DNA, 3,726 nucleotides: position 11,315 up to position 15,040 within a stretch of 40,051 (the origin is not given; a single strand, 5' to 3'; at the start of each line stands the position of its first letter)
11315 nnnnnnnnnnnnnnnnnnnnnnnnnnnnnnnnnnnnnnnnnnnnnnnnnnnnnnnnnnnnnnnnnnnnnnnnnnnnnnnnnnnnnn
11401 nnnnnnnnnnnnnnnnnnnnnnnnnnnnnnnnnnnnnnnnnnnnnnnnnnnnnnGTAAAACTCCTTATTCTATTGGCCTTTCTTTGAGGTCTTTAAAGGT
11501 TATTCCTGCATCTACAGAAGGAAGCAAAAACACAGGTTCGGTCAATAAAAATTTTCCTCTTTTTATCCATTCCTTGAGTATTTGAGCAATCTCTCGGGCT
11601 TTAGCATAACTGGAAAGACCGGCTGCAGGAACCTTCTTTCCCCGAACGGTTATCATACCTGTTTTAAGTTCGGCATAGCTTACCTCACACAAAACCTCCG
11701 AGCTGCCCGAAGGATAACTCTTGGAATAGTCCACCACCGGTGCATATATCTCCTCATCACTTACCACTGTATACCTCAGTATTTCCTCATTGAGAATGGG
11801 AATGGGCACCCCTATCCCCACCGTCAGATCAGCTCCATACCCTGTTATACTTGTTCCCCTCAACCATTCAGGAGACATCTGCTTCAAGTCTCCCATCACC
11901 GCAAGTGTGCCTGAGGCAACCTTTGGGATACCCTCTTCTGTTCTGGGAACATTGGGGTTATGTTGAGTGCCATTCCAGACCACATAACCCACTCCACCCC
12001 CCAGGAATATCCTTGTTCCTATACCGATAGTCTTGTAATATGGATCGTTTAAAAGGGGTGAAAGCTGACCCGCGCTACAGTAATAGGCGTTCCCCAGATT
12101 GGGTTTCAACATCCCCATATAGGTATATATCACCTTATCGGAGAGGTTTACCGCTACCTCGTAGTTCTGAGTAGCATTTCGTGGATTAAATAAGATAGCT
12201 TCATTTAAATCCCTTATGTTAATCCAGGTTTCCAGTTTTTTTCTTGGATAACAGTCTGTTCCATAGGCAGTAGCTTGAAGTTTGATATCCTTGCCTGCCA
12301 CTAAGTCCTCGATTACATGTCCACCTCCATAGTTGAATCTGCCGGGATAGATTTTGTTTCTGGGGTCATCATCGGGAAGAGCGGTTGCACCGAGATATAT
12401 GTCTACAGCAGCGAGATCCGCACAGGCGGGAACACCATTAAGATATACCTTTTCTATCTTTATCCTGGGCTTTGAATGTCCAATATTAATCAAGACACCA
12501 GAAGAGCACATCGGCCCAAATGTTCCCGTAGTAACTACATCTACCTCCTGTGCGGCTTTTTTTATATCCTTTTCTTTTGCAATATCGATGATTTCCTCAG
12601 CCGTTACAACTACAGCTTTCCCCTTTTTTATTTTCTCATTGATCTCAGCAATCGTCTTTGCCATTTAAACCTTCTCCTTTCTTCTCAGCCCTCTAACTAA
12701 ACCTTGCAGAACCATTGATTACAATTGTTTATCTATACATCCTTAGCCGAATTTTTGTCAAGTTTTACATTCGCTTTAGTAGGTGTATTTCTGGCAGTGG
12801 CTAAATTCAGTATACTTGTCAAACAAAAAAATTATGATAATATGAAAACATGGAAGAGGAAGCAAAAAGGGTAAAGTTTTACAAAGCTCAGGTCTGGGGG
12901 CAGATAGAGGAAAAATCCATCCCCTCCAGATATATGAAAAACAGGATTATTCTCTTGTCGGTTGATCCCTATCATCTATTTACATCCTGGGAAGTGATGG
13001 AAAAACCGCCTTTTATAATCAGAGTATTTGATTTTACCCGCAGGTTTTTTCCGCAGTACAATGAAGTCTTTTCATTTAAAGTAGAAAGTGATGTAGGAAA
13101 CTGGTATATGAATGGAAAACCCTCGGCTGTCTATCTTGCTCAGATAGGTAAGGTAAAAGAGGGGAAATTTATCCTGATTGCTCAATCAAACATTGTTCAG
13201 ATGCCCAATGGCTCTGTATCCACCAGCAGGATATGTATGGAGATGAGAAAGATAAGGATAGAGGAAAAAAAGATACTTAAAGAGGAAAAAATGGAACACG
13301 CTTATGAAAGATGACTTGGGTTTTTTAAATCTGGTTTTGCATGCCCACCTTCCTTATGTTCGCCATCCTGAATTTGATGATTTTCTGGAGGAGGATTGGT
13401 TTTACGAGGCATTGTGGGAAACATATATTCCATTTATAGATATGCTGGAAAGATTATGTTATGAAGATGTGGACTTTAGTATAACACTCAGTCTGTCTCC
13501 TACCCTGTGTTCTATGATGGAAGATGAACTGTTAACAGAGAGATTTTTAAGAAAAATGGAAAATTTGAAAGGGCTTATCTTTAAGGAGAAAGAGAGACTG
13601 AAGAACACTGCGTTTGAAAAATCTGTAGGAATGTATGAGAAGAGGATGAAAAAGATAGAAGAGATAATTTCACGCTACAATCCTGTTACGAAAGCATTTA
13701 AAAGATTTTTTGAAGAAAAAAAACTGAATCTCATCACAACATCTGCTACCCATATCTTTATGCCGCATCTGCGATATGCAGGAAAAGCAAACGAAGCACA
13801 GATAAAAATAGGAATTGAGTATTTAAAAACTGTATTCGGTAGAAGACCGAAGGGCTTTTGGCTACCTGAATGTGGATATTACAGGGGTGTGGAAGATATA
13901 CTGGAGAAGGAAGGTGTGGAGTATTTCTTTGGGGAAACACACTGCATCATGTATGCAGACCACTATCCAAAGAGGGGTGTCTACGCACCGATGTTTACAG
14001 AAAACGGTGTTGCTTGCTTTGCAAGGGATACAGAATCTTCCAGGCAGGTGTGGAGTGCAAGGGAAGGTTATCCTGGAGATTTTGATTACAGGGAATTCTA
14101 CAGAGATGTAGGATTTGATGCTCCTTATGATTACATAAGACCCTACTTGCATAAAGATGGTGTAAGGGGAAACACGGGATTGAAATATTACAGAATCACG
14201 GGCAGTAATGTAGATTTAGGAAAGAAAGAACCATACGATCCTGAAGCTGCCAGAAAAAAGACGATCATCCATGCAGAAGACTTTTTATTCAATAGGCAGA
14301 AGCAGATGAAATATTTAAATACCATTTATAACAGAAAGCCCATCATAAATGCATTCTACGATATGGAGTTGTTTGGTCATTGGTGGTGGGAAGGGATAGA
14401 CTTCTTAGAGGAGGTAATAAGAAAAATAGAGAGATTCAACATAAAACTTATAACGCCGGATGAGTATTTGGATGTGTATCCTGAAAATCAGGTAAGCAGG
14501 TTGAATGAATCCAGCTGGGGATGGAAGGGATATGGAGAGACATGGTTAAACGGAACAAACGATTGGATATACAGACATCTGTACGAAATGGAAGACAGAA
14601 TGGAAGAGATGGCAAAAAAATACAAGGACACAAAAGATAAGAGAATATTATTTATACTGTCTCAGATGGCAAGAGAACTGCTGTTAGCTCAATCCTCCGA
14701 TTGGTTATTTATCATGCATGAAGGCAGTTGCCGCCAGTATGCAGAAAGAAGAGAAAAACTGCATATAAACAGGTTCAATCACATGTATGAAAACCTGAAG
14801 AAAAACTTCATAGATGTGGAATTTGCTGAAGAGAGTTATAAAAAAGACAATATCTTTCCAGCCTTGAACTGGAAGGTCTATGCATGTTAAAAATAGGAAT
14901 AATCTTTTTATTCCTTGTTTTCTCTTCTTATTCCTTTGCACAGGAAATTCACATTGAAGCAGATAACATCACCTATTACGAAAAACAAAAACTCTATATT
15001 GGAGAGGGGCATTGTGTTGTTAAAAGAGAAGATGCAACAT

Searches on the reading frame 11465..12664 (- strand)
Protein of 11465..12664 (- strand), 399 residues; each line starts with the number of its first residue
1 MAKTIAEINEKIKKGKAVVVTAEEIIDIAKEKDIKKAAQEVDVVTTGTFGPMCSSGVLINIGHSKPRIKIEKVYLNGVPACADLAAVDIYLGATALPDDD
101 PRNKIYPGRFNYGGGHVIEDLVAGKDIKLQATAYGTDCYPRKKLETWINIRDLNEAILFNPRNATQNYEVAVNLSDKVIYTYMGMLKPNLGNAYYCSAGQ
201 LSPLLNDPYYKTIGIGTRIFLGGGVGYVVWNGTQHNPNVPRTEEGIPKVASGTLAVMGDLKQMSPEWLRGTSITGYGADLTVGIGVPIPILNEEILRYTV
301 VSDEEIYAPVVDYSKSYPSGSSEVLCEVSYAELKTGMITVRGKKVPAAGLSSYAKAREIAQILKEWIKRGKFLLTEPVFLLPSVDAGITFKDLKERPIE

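Call 69: search_protein_families(library=pfam, proteins=[window:11465-12664:-], max_evalue=0.00001)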
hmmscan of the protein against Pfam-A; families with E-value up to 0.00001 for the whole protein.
window:11465-12664:- (399 aa): 1 family
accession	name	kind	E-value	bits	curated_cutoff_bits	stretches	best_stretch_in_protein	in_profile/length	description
PF01837.22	HcyBio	-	7.2e-158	525.5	26.2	1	17-374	1-349/349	Homocysteine biosynthesis enzyme, sulfur-incorporation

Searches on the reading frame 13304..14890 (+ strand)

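Call 70: search_protein_families(library=pfam, proteins=[window:13304-14890:+], max_evalue=0.00001)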
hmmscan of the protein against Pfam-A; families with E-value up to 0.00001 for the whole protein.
window:13304-14890:+ (528 aa): 2 families
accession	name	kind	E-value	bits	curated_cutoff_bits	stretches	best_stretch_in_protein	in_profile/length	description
PF03065.20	Glyco_hydro_57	-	4.5e-35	121.8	21.2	1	10-396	2-286/291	Glycosyl hydrolase family 57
PF09210.16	BE_C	-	5.6e-30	104.2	25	1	425-526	1-101/101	1,4-alpha-glucan branching enzyme, C-terminal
